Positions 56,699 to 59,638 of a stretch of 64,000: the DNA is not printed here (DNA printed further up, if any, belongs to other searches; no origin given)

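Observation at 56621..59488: Unannotated Sec-signal small ORF convergent with a TPR-like/SARP regulator: candidate peptide-signalling cassette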

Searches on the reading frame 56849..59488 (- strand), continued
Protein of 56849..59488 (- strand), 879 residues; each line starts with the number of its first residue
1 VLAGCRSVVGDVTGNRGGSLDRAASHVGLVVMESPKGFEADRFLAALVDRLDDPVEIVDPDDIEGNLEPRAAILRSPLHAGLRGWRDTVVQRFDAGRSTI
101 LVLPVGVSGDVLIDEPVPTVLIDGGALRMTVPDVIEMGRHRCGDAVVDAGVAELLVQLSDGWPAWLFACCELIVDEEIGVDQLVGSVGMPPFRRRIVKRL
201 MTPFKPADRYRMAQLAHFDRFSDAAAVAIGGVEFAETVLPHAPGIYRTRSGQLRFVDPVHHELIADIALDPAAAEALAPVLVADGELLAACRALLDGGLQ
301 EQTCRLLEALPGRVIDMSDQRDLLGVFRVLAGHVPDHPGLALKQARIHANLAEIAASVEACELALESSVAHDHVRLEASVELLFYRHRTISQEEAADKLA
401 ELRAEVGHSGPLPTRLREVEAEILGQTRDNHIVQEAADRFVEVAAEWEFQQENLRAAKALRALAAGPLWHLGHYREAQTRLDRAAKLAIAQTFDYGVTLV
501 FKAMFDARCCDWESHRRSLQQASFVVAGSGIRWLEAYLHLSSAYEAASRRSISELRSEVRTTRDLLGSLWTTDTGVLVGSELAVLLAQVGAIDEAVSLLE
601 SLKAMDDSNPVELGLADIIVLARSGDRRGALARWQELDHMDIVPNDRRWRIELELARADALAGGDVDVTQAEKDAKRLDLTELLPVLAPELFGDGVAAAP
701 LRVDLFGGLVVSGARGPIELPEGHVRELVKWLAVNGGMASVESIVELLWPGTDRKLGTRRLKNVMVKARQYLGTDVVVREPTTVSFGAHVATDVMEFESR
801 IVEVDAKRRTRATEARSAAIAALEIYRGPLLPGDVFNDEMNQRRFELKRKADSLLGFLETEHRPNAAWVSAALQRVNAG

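Call 42: predict_structure(alignment_id=A1)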
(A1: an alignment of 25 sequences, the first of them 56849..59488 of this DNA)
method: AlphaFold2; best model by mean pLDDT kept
length: 879 residues; sequences in the alignment: 25
mean_pLDDT: 89.1   pTM: 0.67
mean pLDDT of the five models: 89.1, 87.7, 87.3, 86.9, 85.4
residues with pLDDT >= 90: 564; 70-90: 288; 50-70: 12; < 50: 15
segments of 3 or more residues with pLDDT < 50: 1-11, 694-697
pLDDT, mean of each block of 10 residues (from residue 1): 30 82 93 92 93 90 89 83 88 93 85 85 92 91 83 91 93 84 83 92 93 92 92 90 89 93 92 92 89 92 93 83 92 93 93 92 92 89 90 91 88 93 90 96 95 93 95 96 94 91 95 92 78 92 91 89 92 92 95 94 87 96 92 94 93 92 83 93 87 59 91 81 92 91 91 89 91 85 88 92 85 83 91 87 93 91 79 84
secondary structure, 60 per line:
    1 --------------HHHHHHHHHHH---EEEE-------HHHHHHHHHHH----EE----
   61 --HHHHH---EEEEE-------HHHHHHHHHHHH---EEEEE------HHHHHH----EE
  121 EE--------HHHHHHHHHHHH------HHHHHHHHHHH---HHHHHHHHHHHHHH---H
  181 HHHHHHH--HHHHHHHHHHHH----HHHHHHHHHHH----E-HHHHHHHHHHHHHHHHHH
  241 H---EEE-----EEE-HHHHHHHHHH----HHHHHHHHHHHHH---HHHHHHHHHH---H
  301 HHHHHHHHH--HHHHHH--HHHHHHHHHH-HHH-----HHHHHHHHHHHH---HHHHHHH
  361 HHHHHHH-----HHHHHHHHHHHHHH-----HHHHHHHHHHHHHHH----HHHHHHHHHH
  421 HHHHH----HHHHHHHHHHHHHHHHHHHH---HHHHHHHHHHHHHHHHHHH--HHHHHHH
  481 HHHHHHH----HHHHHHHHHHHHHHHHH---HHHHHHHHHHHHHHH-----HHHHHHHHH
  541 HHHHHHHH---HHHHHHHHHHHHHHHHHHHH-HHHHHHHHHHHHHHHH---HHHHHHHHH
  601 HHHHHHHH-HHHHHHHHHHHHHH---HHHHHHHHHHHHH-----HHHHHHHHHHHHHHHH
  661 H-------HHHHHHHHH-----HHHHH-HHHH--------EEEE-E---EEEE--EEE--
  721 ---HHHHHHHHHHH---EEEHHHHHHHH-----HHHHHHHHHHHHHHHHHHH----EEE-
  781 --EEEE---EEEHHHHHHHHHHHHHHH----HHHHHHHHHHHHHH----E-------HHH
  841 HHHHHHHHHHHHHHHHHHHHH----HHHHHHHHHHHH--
elements in order (helices of 4 or more, strands of 3 or more residues): H15-25 E29-32 H40-50 H63-67 E71-75 H83-94 E98-102 H109-114 E119-122 H131-142 H149-159 H163-176 H180-187 H190-201 H206-216 H223-241 E245-247 E253-255 H257-266 H271-283 H287-296 H300-309 H312-317 H320-329 H339-350 H354-367 H373-386 H392-406 H411-425 H430-449 H453-471 H474-487 H492-508 H512-526 H532-548 H552-571 H573-588 H592-608 H610-623 H627-639 H645-661 H669-677 H683-687 H689-692 E701-704 E710-713 E716-718 H724-734 E738-740 H741-748 H754-772 E777-779 E783-786 E790-792 H793-807 H812-825 H838-861 H866-877

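Call 44: fold_search(model_id=the predicted structure, library=pdb)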
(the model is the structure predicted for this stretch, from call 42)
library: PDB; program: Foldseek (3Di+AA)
matches with E <= 10: 1286; with E <= 0.001: 43
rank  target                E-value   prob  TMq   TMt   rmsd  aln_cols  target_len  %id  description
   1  6mfv_A                6.7e-09  1.00  0.24  0.31  19.9       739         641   11  Crystal structure of the Signal Transduction ATPase with Numerous Domains (STAND) protein with a tetratricopeptide rep (released 2019-02-20)
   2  8bbg_D                2.9e-06  1.00  0.21  0.15  28.4      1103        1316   14  Structure of the IFT-A complex; anterograde IFT-A train model (released 2022-12-21)
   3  8fgw_D                1.1e-05  1.00  0.15  0.11  28.0      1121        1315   13  Human IFT-A complex structures provide molecular insights into ciliary transport (released 2023-02-22)
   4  4buj_B                3.3e-05  1.00  0.23  0.17  36.5       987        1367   11  Crystal structure of the S. cerevisiae Ski2-3-8 complex (released 2013-08-28)
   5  8qca_B                4.0e-05  1.00  0.23  0.26  26.8       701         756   10  CryoEM structure of a S. Cerevisiae Ski2387 complex in the closed state bound to RNA (released 2023-11-15)
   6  9hvq_Q                4.5e-05  1.00  0.22  0.22  32.9       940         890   12  Structure of the transcribing Pol II-DSIF-PAF-SPT6-RECQL5 complex (released 2025-07-16)
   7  9rtt_Q                6.6e-05  1.00  0.23  0.22  33.2       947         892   11  Activated Elongation Complex with IWS1 and ELOF1 (released 2025-09-03)
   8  8q9t_E                7.9e-05  1.00  0.20  0.18  35.0       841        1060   11  CryoEM structure of a S. Cerevisiae Ski238 complex bound to RNA (released 2023-11-29)
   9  7qds_B                1.3e-04  1.00  0.23  0.21  24.2       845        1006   11  Apo human SKI complex in the open state (released 2022-02-02)
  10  8hmd_C                1.4e-04  1.00  0.30  0.22  25.5       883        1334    9  base module state 2 of Tetrahymena IFT-A (released 2023-06-14)
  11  8j8p_C                1.4e-04  1.00  0.24  0.23  27.1       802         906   10  Structure of the four-component Paf1 complex from Saccharomyces eubayanus (released 2023-05-24)
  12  7dkh_I                1.5e-04  1.00  0.24  0.23  25.8       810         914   12  Crystal structure of the Ctr9/Paf1/Cdc73/Rtf1 quaternary complex (released 2021-11-24)
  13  6c95_A                1.5e-04  1.00  0.21  0.23  28.0       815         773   10  The Human NatA (Naa10/Naa15) amino-terminal acetyltransferase complex bound to HYPK (released 2018-06-06)
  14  8r0a_N                1.8e-04  1.00  0.12  0.13  25.4       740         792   14  Cryo-EM structure of the cross-exon pre-B+5'ss complex (released 2024-05-22)
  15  8bbe_D                2.2e-04  1.00  0.21  0.27  21.3       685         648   11  Structure of the IFT-A complex; IFT-A2 module (released 2022-12-21)
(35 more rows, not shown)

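Call 47: search_solved_structures(query=A1, max_evalue=1, show_alignments=2)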
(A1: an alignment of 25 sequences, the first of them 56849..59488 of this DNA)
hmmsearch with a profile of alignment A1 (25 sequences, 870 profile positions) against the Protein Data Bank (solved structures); distinct sequences matched with E-value up to 1: 15.
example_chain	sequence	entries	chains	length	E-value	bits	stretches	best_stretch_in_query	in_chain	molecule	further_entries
6een_C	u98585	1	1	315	2.9e-09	38.9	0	569-634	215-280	Designer Pentatricopeptide Protein dPPR10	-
6een_A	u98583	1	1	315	3.9e-07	31.8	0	569-633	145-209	Designer Pentatricopeptide Protein dPPR10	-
6een_D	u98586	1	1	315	3.2e-06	28.8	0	571-634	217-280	Designer Pentatricopeptide Protein dPPR10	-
6een_B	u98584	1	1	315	1.1e-05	27.1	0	571-633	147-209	Designer Pentatricopeptide Protein dPPR10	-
4wn4_A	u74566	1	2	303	1.1e-05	27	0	568-634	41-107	Pentatricopeptide repeat protein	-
9kfx_A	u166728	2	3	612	3.3e-05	25.5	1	547-634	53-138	Synthetic PPR-DYW protein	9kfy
5orq_A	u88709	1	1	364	0.00025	22.6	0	571-634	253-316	cPPR-Telo1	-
4pjr_A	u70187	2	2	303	0.00036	22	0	571-634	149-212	Pentatricopeptide repeat protein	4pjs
5orm_A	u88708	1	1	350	0.00036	22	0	570-634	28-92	cPPR-Telo1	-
4pjq_A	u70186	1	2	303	0.0031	18.9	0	568-633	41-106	Pentatricopeptide repeat protein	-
4wsl_A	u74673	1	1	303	0.011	17.1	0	571-634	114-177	Pentatricopeptide repeat protein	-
4ozs_A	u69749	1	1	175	0.023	16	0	572-633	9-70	Alpha solenoid protein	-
3onj_A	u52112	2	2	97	0.52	11.6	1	34-82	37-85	t-SNARE VTI1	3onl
7xad_C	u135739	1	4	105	0.57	11.4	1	35-84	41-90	DBL2_02 binder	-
4leu_A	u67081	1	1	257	0.67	11.2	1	575-634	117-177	Pentatricopeptide repeat-containing protein At3g46870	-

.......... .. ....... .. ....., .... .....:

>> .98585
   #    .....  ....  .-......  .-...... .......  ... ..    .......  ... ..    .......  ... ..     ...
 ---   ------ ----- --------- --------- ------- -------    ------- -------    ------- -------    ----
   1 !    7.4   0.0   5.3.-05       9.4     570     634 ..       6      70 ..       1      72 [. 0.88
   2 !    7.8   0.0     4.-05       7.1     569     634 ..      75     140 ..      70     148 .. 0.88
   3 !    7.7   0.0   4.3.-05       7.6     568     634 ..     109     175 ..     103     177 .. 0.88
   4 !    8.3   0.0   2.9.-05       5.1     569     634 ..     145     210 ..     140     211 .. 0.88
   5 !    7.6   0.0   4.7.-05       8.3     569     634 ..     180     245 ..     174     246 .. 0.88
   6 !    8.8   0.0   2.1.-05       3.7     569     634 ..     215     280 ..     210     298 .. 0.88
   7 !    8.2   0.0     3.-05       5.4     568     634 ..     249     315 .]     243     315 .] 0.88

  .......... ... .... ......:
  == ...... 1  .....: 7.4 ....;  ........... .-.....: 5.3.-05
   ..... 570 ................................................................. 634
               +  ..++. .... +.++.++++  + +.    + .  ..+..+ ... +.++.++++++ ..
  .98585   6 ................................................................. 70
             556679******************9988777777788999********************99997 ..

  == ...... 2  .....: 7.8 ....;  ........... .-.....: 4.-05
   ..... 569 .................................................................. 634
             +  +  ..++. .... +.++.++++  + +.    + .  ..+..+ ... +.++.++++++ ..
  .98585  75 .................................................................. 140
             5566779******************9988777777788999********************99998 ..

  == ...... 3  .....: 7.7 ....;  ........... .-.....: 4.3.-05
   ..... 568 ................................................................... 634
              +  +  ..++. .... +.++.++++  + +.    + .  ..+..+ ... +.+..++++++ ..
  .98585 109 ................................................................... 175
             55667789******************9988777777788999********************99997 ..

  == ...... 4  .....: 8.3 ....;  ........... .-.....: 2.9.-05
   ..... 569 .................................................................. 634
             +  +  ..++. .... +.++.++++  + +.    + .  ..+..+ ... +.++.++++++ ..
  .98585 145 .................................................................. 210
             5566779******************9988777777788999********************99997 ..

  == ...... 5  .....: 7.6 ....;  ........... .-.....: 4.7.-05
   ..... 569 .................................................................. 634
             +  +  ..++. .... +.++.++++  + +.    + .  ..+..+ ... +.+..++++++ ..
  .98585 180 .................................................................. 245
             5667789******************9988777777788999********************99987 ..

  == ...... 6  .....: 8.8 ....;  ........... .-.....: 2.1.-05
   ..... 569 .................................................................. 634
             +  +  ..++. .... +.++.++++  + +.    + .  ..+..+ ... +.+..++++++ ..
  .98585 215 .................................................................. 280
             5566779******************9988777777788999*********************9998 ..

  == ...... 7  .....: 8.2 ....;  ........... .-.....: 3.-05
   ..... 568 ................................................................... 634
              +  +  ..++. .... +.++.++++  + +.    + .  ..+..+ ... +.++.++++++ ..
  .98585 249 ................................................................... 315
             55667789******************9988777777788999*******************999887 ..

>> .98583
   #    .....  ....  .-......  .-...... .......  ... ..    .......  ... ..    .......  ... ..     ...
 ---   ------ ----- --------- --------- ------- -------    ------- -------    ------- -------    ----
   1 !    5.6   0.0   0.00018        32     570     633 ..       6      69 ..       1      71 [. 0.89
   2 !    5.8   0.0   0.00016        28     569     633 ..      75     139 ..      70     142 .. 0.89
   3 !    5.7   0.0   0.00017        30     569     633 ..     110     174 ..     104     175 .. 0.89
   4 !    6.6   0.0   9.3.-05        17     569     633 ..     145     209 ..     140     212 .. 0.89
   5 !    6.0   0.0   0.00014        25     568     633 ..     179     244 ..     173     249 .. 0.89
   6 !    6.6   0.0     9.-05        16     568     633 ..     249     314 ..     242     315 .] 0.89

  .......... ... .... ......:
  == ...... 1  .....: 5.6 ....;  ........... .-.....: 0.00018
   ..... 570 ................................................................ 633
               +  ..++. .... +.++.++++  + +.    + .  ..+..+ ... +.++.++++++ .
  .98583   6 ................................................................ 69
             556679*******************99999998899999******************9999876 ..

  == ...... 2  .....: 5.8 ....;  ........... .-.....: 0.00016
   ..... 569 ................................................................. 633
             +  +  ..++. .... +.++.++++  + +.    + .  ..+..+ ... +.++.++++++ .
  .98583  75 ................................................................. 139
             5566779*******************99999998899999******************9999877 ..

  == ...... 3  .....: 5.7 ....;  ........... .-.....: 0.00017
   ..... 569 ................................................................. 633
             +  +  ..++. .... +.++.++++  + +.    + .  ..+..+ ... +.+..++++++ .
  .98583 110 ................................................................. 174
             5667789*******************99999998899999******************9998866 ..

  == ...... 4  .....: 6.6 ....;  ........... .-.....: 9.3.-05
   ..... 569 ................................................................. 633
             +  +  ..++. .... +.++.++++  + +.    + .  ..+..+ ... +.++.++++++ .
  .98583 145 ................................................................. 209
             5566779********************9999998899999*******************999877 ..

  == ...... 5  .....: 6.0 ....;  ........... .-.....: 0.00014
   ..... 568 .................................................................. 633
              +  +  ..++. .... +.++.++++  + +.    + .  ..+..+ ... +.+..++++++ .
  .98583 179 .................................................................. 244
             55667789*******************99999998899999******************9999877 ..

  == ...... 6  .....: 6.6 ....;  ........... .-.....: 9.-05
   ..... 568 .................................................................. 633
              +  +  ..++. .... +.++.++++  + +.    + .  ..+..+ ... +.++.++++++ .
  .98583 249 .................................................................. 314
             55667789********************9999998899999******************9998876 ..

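Call 99: search_protein_families(library=padloc, proteins=[window:56849-59455:-], max_evalue=0.01)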
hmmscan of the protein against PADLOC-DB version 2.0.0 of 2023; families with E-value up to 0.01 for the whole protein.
window:56849-59455:- (868 aa): 0 families

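Call 102: find_encoding_contigs(protein=P0030, flank=3000, max_places=2)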
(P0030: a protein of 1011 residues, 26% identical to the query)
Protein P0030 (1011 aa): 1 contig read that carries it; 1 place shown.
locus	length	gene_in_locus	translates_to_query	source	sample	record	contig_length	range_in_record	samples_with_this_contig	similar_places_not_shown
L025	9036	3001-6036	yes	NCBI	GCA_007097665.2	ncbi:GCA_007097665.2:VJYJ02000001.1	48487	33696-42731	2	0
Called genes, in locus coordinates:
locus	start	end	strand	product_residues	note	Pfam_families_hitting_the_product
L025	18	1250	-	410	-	-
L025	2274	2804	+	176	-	PF05746:DALR_1 (weak)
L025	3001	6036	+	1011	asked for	-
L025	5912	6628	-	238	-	PF00218:IGPS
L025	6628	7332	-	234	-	PF00697:PRAI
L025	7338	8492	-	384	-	PF02771:Acyl-CoA_dh_N, PF02770:Acyl-CoA_dh_M, PF00441:Acyl-CoA_dh_1, PF08028:Acyl-CoA_dh_2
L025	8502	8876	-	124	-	PF06339:Ectoine_synth, PF07883:Cupin_2, PF02311:AraC_binding (weak)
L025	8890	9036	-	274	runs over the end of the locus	PF00290:Trp_syntA, PF00977:His_biosynth (weak)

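Call 103: find_encoding_contigs(protein=P0025, flank=3000, max_places=2)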
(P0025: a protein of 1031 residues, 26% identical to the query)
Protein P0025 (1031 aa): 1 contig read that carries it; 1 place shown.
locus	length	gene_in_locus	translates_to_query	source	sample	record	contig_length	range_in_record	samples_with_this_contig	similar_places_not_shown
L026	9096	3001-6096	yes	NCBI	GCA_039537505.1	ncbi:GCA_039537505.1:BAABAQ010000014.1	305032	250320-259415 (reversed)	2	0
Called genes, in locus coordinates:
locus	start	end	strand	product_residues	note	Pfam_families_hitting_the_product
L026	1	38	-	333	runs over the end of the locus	PF08545:ACP_syn_III, PF08541:ACP_syn_III_C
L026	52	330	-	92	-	-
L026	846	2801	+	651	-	PF03704:BTAD, PF20703:nSTAND1 (weak), PF13191:AAA_16, PF13401:AAA_22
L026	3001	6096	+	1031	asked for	-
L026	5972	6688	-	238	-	PF00218:IGPS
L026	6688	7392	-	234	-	PF00697:PRAI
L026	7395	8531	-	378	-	PF02771:Acyl-CoA_dh_N, PF02770:Acyl-CoA_dh_M, PF00441:Acyl-CoA_dh_1, PF08028:Acyl-CoA_dh_2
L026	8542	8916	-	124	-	PF06339:Ectoine_synth, PF07883:Cupin_2, PF02311:AraC_binding (weak)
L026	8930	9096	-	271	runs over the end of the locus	PF00290:Trp_syntA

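Call 104: find_encoding_contigs(protein=P0032, flank=3000, max_places=2)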
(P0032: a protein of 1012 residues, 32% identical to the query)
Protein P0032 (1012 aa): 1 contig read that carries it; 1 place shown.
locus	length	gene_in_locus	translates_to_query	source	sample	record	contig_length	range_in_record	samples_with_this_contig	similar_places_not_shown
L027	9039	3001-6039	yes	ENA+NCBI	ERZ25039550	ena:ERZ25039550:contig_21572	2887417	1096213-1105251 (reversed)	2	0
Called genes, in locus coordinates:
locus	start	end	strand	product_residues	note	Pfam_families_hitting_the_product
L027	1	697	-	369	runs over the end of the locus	PF13415:Beta-prop_FBX42 (faint), PF24681:Kelch_KLHDC2_KLHL20_DRC7, PF24981:Beta-prop_ATRN-LZTR1 (faint), PF24681:Kelch_KLHDC2_KLHL20_DRC7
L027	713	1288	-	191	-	PF04229:GrpB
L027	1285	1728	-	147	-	-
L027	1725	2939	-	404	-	PF00155:Aminotran_1_2, PF01041:DegT_DnrJ_EryC1 (faint)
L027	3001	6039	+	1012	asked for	PF13191:AAA_16, PF13401:AAA_22 (weak), PF03704:BTAD (weak)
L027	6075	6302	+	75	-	-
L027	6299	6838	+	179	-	-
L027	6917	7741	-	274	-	PF01381:HTH_3 (weak), PF13560:HTH_31 (weak)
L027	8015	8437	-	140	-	PF00795:CN_hydrolase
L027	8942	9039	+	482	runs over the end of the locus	PF00282:Pyridoxal_deC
